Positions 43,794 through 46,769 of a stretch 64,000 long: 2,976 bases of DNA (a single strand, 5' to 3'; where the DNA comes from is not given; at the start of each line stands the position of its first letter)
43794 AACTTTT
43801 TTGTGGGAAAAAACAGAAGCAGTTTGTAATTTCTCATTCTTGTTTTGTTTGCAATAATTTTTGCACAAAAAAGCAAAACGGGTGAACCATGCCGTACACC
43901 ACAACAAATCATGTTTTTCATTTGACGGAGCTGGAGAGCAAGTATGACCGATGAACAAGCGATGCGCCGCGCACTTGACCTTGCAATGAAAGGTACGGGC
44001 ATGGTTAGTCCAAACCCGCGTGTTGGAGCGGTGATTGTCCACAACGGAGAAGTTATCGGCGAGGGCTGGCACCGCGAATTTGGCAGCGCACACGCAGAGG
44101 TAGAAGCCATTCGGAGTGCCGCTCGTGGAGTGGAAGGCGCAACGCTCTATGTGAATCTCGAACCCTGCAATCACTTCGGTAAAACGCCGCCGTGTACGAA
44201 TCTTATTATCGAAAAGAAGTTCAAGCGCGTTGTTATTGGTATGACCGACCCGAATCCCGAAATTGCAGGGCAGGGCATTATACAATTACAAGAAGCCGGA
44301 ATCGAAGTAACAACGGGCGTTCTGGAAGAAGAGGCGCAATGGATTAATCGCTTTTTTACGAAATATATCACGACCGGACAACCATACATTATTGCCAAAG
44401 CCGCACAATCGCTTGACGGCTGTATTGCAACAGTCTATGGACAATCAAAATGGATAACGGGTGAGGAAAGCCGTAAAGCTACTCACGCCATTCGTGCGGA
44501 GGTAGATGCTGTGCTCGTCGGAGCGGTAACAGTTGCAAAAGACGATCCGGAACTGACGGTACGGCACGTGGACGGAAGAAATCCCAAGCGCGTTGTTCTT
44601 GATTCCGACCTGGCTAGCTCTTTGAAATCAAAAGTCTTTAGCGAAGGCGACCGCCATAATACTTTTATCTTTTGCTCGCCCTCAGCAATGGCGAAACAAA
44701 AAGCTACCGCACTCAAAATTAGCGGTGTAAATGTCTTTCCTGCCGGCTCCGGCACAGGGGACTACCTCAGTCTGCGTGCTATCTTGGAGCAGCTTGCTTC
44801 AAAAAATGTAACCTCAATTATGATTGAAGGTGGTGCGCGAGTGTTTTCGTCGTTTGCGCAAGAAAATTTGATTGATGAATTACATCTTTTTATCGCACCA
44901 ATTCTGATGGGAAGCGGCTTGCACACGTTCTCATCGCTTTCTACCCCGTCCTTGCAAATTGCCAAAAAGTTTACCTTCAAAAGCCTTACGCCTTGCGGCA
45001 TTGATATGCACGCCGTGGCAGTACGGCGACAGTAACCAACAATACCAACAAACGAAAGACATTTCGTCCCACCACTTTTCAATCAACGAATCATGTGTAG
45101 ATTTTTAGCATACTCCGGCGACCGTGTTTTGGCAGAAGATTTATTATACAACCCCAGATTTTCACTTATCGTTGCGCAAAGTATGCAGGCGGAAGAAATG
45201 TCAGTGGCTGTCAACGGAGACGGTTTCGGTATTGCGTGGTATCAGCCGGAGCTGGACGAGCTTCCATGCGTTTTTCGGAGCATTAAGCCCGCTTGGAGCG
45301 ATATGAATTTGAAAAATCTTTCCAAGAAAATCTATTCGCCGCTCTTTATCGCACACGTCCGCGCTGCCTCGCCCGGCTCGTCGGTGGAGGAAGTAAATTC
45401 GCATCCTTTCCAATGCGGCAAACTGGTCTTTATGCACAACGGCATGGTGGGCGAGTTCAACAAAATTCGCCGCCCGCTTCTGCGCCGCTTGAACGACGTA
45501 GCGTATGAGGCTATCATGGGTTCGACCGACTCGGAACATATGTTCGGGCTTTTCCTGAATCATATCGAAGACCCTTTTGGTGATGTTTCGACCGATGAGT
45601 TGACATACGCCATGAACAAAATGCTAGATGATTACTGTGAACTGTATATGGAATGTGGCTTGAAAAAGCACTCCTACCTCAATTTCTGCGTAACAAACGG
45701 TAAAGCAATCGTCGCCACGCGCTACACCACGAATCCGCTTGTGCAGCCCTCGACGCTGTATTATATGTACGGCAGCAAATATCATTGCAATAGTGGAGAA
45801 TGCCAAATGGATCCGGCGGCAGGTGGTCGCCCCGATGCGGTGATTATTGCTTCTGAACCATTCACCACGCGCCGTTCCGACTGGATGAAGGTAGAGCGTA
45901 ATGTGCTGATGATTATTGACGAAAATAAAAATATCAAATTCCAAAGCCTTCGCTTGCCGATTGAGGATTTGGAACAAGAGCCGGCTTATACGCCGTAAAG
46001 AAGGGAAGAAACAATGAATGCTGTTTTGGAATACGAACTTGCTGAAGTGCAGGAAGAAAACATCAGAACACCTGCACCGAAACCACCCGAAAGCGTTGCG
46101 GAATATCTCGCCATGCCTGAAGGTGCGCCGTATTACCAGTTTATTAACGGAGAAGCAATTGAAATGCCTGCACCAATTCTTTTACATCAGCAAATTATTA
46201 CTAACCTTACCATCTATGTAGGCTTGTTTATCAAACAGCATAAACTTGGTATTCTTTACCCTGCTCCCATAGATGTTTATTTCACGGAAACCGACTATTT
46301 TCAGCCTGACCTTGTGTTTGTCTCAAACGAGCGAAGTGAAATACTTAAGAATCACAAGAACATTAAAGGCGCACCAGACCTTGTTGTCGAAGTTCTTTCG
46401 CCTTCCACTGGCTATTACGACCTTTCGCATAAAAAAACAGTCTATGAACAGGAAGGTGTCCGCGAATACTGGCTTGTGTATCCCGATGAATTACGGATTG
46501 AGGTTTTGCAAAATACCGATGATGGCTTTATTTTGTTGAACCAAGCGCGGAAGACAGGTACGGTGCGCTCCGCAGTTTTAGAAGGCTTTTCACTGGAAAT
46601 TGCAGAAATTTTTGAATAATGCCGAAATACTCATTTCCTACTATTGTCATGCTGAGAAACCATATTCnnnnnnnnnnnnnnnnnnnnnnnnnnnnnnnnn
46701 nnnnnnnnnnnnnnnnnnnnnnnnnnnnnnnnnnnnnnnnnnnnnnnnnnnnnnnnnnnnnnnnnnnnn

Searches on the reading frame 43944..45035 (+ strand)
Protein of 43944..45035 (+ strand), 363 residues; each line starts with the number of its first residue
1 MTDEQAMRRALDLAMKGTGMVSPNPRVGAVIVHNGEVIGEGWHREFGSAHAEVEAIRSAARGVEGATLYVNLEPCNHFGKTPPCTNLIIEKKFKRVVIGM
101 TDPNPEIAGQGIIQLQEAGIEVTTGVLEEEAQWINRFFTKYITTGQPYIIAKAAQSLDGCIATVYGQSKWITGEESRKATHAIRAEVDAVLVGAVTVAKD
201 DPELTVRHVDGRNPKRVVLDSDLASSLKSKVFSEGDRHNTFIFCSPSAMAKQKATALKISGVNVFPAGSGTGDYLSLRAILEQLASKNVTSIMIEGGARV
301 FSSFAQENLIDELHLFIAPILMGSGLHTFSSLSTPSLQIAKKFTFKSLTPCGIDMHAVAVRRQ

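Call 39: search_protein_families(library=pfam, proteins=[window:43944-45035:+], max_evalue=0.00001)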
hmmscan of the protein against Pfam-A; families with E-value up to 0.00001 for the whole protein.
window:43944-45035:+ (363 aa): 3 families
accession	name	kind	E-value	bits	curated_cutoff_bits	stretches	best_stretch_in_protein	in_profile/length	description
PF01872.23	RibD_C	-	1.1e-46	159.6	24.1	1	147-355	1-195/197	RibD C-terminal domain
PF00383.29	dCMP_cyt_deam_1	-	2.6e-22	79.1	25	1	2-100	3-102/102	Cytidine and deoxycytidylate deaminase zinc-binding region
PF14437.12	MafB19-deam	-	9.7e-13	48.7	27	1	3-139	3-139/142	MafB19-like deaminase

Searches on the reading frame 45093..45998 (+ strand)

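Call 39: search_protein_families(library=pfam, proteins=[window:45093-45998:+], max_evalue=0.00001)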
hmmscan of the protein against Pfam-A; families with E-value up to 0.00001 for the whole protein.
window:45093-45998:+ (301 aa): 2 families
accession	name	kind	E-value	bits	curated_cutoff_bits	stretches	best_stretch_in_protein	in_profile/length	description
PF13230.11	GATase_4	-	1.3e-18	67.4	23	1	30-280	21-253/272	Glutamine amidotransferases class-II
PF13522.11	GATase_6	-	2.4e-07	31.3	27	1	84-153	12-76/130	Glutamine amidotransferase domain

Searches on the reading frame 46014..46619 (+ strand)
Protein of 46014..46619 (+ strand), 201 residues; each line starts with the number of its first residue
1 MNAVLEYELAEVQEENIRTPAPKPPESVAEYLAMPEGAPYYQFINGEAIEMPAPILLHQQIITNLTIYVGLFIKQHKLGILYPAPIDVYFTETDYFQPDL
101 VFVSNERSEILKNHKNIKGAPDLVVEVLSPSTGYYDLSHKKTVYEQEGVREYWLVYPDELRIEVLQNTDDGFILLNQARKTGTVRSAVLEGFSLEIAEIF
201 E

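Call 39: search_protein_families(library=pfam, proteins=[window:46014-46619:+], max_evalue=0.00001)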
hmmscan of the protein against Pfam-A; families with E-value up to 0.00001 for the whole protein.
window:46014-46619:+ (201 aa): 1 family
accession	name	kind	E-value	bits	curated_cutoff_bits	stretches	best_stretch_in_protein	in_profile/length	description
PF05685.18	Uma2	-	2.3e-34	118.8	27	1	29-196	2-171/172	Putative restriction endonuclease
